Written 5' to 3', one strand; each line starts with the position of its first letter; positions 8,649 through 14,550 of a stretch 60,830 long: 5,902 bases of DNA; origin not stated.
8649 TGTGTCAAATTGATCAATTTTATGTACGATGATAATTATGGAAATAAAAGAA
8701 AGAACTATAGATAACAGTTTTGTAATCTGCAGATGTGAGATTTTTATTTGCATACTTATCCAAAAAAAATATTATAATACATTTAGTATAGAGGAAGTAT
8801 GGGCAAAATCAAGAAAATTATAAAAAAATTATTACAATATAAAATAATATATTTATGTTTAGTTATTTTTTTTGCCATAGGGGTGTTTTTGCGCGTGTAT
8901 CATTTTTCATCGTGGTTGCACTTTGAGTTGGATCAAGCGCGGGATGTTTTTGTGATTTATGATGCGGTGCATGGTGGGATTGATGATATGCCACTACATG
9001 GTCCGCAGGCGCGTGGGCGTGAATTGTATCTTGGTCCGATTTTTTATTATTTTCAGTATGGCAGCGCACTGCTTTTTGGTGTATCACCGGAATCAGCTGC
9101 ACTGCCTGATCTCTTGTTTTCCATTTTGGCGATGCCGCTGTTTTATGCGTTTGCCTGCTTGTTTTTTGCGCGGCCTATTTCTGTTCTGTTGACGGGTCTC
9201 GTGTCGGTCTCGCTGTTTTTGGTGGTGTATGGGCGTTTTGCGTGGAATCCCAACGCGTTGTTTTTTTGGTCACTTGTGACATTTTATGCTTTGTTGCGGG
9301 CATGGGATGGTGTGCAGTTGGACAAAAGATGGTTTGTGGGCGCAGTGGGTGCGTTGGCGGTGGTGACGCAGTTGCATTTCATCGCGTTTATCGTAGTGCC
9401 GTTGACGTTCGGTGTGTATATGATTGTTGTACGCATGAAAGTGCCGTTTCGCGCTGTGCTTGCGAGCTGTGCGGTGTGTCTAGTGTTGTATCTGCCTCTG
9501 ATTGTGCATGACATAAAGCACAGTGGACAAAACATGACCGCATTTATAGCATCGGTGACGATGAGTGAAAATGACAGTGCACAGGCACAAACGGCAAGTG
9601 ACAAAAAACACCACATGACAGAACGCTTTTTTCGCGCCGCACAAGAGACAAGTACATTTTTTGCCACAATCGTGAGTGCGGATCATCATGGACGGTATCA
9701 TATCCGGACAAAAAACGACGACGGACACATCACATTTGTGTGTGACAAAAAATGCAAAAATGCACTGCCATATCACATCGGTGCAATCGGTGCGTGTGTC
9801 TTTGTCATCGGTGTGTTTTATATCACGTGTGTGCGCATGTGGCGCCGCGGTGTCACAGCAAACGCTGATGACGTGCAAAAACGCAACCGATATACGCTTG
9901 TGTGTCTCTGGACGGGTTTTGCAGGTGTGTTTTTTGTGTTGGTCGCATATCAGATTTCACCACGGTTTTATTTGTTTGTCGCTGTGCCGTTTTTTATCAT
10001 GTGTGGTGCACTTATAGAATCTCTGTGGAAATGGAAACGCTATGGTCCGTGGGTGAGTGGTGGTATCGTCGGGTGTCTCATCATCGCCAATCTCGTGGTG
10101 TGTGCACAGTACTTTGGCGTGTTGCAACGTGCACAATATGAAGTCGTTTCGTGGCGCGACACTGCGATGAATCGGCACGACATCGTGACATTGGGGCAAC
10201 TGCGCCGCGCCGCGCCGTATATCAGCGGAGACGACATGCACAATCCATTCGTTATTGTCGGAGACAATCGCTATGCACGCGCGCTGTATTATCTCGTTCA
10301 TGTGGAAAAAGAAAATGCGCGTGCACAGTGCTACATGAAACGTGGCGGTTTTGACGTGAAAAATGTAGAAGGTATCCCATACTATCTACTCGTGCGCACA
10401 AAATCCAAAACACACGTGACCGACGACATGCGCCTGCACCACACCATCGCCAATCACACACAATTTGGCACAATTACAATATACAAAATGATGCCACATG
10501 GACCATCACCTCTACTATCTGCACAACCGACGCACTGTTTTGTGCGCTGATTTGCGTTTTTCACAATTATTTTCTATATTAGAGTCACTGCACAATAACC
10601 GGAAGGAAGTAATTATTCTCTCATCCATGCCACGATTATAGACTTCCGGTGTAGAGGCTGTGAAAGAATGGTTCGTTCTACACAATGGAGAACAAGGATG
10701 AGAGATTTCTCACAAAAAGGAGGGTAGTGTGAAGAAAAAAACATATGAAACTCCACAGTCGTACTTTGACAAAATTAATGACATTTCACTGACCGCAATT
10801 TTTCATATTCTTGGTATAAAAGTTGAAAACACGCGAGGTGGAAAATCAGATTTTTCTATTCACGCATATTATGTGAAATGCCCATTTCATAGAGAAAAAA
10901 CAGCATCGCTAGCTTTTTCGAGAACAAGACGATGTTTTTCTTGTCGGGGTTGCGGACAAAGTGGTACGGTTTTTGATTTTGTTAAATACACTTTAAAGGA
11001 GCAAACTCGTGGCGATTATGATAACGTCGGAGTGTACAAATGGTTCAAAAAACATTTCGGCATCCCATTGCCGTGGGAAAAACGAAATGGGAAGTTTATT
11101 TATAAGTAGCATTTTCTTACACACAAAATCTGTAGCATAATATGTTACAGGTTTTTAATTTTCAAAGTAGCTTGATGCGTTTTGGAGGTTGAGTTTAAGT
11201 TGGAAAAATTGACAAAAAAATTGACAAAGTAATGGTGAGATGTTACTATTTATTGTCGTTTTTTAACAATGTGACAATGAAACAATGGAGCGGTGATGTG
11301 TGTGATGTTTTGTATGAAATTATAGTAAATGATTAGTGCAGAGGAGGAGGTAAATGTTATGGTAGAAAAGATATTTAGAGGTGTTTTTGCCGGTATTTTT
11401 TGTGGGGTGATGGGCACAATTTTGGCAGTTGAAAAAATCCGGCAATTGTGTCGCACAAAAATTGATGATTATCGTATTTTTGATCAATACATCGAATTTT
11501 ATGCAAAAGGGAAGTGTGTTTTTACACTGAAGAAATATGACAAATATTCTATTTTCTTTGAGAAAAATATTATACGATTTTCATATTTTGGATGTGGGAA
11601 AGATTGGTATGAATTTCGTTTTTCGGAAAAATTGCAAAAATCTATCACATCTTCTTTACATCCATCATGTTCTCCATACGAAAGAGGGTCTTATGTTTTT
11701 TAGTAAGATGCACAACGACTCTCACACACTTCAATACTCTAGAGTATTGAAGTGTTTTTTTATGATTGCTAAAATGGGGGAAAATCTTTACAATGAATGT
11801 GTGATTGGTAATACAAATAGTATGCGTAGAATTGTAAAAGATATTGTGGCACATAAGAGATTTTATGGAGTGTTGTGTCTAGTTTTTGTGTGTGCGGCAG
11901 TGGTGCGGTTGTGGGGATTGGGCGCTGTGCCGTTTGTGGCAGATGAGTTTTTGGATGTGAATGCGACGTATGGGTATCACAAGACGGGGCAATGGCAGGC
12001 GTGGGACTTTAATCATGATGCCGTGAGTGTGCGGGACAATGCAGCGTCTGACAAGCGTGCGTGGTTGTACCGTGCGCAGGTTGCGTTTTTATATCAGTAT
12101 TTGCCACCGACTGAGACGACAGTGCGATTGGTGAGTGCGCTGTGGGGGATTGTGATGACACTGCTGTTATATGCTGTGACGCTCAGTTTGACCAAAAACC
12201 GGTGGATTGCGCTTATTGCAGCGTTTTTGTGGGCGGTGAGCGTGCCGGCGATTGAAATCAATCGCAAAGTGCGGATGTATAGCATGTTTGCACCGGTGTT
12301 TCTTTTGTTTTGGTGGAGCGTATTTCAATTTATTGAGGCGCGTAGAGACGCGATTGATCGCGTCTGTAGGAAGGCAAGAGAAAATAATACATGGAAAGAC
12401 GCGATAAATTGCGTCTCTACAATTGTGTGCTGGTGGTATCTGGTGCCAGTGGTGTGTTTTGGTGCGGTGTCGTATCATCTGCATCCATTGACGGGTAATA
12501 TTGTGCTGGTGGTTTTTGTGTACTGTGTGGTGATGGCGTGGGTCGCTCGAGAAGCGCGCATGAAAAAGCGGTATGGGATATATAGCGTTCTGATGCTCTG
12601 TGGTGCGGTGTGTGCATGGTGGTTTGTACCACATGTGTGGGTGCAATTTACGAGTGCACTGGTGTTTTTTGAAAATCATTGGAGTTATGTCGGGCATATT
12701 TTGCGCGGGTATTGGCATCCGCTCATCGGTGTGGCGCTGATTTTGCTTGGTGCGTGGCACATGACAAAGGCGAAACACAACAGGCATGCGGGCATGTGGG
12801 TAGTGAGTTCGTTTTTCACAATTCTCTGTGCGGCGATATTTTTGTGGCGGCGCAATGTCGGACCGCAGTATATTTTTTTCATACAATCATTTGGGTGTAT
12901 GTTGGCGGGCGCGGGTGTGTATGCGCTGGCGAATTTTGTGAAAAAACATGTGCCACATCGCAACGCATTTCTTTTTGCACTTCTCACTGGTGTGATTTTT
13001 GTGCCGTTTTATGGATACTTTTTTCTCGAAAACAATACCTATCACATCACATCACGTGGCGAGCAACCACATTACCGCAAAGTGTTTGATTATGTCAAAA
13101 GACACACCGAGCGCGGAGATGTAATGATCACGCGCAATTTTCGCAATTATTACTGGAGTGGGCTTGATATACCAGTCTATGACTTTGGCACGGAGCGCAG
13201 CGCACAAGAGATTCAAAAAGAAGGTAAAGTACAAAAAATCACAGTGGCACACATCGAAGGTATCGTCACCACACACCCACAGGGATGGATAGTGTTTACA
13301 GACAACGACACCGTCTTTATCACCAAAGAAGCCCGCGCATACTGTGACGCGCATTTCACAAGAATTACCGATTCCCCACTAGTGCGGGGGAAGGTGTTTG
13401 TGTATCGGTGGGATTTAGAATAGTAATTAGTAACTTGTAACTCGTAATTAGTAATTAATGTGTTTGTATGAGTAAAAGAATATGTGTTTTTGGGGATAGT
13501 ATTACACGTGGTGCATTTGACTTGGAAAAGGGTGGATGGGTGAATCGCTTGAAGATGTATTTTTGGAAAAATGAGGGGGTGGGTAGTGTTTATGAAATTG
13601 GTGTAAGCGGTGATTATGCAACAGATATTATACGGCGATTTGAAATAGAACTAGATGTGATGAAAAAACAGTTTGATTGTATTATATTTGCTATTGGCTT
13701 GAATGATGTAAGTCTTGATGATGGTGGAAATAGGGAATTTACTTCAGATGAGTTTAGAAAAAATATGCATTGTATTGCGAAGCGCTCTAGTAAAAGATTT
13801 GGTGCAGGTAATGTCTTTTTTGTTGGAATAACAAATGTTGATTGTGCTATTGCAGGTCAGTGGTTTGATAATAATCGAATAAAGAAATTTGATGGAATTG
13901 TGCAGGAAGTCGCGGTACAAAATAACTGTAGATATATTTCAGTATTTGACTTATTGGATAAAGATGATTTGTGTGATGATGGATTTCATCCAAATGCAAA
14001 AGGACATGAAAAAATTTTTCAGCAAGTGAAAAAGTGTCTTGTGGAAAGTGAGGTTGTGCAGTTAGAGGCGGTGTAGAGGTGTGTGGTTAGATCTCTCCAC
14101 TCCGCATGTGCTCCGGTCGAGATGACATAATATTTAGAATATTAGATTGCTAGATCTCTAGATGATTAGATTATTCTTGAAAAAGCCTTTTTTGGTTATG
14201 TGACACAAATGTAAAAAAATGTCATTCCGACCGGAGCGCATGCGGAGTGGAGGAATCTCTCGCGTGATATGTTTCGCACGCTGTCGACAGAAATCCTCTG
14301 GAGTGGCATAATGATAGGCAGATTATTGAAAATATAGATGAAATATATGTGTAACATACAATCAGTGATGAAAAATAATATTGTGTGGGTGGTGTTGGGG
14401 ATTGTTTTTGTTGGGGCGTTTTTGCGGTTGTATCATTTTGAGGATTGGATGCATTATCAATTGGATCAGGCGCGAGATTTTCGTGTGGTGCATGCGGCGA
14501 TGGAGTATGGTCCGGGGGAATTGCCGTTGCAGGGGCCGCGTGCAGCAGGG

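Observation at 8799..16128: Three GC-rich GT-C glycosyltransferase genes interleaved with AT-rich modules (compositional mosaic)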

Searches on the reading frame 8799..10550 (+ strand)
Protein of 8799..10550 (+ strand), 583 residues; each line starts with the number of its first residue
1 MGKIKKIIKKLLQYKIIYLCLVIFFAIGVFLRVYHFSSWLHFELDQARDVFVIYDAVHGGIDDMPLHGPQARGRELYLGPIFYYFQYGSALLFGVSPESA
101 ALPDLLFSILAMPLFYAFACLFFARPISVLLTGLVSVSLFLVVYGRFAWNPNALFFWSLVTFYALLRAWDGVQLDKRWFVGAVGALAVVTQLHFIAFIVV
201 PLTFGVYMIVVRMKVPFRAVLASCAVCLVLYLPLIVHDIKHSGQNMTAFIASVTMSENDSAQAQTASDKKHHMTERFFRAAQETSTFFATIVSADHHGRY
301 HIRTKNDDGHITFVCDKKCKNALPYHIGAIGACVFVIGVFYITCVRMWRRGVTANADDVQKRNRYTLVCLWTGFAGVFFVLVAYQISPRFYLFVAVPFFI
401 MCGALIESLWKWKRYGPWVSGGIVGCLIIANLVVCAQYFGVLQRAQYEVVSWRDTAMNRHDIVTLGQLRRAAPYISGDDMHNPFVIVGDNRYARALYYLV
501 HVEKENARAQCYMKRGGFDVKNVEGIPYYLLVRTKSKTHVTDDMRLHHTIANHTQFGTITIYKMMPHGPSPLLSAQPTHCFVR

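Call 4: search_protein_families(library=pfam, proteins=[window:8799-10550:+], max_evalue=0.01)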
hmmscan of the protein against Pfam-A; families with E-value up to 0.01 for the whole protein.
window:8799-10550:+ (583 aa): 1 family
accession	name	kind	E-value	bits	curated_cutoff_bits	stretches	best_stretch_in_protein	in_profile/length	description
PF13231.12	PMT_2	-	9.6e-07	29.6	26.1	1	80-236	4-159/160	Dolichyl-phosphate-mannose-protein mannosyltransferase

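Call 5: search_protein_families(library=ncbifam, proteins=[window:8799-10550:+], max_evalue=0.01)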
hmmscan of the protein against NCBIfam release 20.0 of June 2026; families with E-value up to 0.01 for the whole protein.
window:8799-10550:+ (583 aa): 0 families

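Call 10: find_homologous_proteins(query=window:8799-10550:+)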
Query window:8799-10550:+ (583 aa): 255 proteins with E <= 0.001 among 8000 candidates; the best 120 are listed.
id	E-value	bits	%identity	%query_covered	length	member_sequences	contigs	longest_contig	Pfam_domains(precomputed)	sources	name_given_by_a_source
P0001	0.0e+0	1357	100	100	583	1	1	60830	PF13231.13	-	-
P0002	0.0e+0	1159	86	99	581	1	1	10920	PF13231.13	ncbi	-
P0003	4.1e-209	714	55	100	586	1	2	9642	PF13231.13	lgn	-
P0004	7.1e-202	690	55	100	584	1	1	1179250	PF13231.13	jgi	jgi:4-amino-4-deoxy-L-arabinose transferase-like glycosyltransferase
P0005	2.9e-193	662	51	100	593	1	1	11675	PF13231.13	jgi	jgi:4-amino-4-deoxy-L-arabinose transferase-like glycosyltransferase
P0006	2.0e-192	659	52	100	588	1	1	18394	PF13231.13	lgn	-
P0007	4.5e-190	651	52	100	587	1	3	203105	-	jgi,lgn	jgi:hypothetical protein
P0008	7.1e-189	647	50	100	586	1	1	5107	-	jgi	jgi:hypothetical protein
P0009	5.8e-186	638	50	100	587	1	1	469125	-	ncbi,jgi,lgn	ncbi:MAG: hypothetical protein WC819_00330 [Parcubacteria group bacterium]|jgi:4-amino-4-deoxy-L-ara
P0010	7.0e-163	562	45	100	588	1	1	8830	PF13231.13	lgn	-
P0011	1.1e-162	561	46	100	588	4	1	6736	PF13231.13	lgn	-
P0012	4.1e-162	559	44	95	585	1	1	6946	-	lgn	-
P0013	3.0e-161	556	45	100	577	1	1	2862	PF02366.25,PF13231.13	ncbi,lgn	-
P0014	2.2e-159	550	47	100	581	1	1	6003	-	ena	-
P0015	3.7e-159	549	47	100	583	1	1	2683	PF13231.13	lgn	-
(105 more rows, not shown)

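Call 11: find_encoding_contigs(protein=P0002, flank=10000, max_places=3)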
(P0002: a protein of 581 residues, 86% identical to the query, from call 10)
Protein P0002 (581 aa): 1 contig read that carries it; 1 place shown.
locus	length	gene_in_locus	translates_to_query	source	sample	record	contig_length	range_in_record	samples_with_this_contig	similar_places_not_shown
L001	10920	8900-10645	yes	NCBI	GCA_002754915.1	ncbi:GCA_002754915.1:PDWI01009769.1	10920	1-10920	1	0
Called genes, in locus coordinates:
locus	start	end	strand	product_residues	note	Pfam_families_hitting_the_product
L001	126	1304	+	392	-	PF13439:Glyco_transf_4, PF13477:Glyco_trans_4_2 (faint), PF13579:Glyco_trans_4_4, PF20706:GT4-conflict, PF00534:Glycos_transf_1, PF13692:Glyco_trans_1_4, PF13524:Glyco_trans_1_2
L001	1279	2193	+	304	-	PF03706:LPG_synthase_TM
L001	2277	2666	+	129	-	-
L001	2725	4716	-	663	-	PF02366:PMT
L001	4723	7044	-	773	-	PF02366:PMT, PF13231:PMT_2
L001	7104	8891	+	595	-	PF13231:PMT_2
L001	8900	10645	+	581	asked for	PF13231:PMT_2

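Call 12: find_encoding_contigs(protein=P0004, flank=10000, max_places=3)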
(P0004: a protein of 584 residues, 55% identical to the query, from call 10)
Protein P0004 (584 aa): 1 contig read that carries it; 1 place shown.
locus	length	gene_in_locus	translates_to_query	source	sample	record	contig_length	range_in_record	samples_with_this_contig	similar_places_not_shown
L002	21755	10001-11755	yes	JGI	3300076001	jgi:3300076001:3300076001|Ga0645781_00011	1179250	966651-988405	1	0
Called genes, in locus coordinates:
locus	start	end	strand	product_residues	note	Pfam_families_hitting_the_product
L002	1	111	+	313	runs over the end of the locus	PF00535:Glycos_transf_2, PF10111:Glyco_tranf_2_2 (weak)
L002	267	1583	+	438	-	PF01210:NAD_Gly3P_dh_N (faint), PF03721:UDPG_MGDP_dh_N, PF00984:UDPG_MGDP_dh, PF03720:UDPG_MGDP_dh_C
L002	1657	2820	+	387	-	PF13439:Glyco_transf_4, PF13579:Glyco_trans_4_4 (weak), PF20706:GT4-conflict, PF00534:Glycos_transf_1, PF13524:Glyco_trans_1_2, PF13692:Glyco_trans_1_4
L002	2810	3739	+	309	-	PF03706:LPG_synthase_TM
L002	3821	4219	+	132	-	-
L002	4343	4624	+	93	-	-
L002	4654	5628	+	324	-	-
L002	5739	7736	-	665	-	PF02366:PMT (weak), PF13231:PMT_2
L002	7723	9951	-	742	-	PF13231:PMT_2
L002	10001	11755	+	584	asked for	PF13231:PMT_2 (weak)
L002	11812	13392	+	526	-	-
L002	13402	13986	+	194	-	PF00657:Lipase_GDSL, PF04311:DUF459 (faint), PF13472:Lipase_GDSL_2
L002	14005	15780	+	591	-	PF13231:PMT_2 (weak)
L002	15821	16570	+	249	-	PF04402:SIMPL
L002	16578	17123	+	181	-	PF01725:Ham1p_like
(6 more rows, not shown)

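Call 17: find_related_loci(query=window:8799-10550:+, collection=genome_contigs, flank=10000)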
Query window:8799-10550:+ (583 aa) in genome_contigs; peptide patterns used: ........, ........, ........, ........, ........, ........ (x = any residue, [..] = any of these).
61 stretches matched a pattern; 40 encode a relative of the query (tblastn E <= 1e-3); 40 distinct loci.
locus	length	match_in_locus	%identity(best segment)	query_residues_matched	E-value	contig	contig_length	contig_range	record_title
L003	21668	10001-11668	34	1-567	4e-88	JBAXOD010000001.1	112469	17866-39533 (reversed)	MAG: Candidatus Moraniibacteriota bacterium isolate ELA496 MAG496_1, whole genome shotgun sequence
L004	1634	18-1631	34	15-573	5e-92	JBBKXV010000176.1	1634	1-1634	MAG: Candidatus Gracilibacteria bacterium isolate mbin.202_sub k119_2442141, whole genome shotgun sequence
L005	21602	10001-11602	33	26-570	3e-81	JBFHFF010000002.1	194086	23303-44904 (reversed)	MAG: Candidatus Moraniibacteriota bacterium isolate Mix_sand07.2021.05.G.119 k141_2982836_length_194086_cov_148.9998, wh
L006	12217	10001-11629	31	8-567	3e-81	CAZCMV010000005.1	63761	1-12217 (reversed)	MAG TPA_asm: uncultured Bdellovibrionales bacterium isolate SRP192927_co1_222 genome assembly, contig: NODE_537_length_6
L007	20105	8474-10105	29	5-567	3e-70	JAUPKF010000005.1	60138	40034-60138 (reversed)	MAG: Patescibacteria group bacterium isolate erpe_2018_pw_0hr_WHONDRS-PP48-000085_A_bin.1 scaffold_21, whole genome shot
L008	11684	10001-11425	34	19-514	1e-66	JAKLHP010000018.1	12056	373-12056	MAG: Patescibacteria group bacterium isolate RA.bin66 RA.bin66_18, whole genome shotgun sequence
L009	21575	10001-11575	30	27-567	1e-64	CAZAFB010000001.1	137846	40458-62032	MAG TPA_asm: uncultured Bdellovibrionales bacterium isolate binchicken_co20_187 genome assembly, contig: NODE_320_length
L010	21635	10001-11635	29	9-567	1e-63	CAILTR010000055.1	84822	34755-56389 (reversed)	uncultured bacterium isolate Kiruna_bin-03023 genome assembly, contig: bin-03023:055/120, whole genome shotgun sequence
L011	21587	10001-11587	32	32-570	3e-82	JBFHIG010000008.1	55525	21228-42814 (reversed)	MAG: Candidatus Moraniibacteriota bacterium isolate Mix_sand07.2021.05.G.32 k141_2585556_length_55525_cov_14.9891, whole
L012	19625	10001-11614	31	15-566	6e-68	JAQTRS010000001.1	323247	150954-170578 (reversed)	MAG: Candidatus Moraniibacteriota bacterium isolate STB_169 NODE_63_length_323247_cov_5.600350_Sandtown_B, whole genome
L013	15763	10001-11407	30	7-506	3e-57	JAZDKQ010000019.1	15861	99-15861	MAG: Candidatus Moraniibacteriota bacterium isolate MEGAHIT-group-0.544 k141_4606772, whole genome shotgun sequence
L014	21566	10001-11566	29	29-564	2e-56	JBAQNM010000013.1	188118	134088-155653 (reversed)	MAG: Candidatus Moraniibacteriota bacterium isolate MFD12002_ilm_asm_bin53 k127_9606, whole genome shotgun sequence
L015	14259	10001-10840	39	3-278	2e-53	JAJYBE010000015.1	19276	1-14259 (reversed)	MAG: bacterium isolate BP8.bin61 NODE_3859_length_19276_cov_1.599091, whole genome shotgun sequence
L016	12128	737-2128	30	22-503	7e-53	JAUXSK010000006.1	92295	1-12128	MAG: Candidatus Moraniibacteriota bacterium isolate C12_metabat.bin.87 C12_k141_652579, whole genome shotgun sequence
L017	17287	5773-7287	30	9-512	4e-52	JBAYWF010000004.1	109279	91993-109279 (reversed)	MAG: Parcubacteria group bacterium isolate SO_2016_LW3_77 scaffold00260_LW162_2016, whole genome shotgun sequence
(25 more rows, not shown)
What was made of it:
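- Tried and rejected: The GTDB species genomes gave at most 34% for GT1 (call 17).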

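Call 18: find_encoding_contigs(protein=P0001, flank=1000, max_places=3)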
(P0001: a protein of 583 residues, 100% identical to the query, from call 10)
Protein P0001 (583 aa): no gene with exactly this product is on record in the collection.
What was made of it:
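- Tried and rejected: Not on record elsewhere (call 18).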

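Call 62: search_solved_structures(query=window:8799-10550:+, max_evalue=1)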
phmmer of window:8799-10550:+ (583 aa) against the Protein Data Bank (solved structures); distinct sequences matched with E-value up to 1: 0.

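Call 68: search_solved_structures(query=A2, max_evalue=1)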
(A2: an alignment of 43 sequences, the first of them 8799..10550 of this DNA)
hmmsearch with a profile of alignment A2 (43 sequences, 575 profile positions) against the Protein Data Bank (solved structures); distinct sequences matched with E-value up to 1: 0.

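Call 97: find_related_loci(query=window:8799-10550:+, collection=viral_contigs, flank=5000)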
Query window:8799-10550:+ (583 aa) in viral_contigs; peptide patterns used: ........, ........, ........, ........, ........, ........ (x = any residue, [..] = any of these).
3 stretches matched a pattern, but none encodes a relative of the query by tblastn (E <= 1e-3).

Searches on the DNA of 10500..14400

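Call 44: search_rna_families(source=window, start=10500, end=14400, threshold=evalue, max_evalue=1)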
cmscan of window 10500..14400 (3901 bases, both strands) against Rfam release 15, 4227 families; matches with E-value up to 1: 1.
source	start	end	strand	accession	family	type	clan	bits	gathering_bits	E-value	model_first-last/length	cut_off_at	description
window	14097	14250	+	RF04124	MIR8565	Gene; miRNA;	-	32.4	136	0.0047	1-154/154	no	MIR8565 microRNA precursor family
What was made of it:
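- Tried and rejected: Only a chance hairpin match to a plant miRNA model, 32 bits against a gathering score of 136 (call 44).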
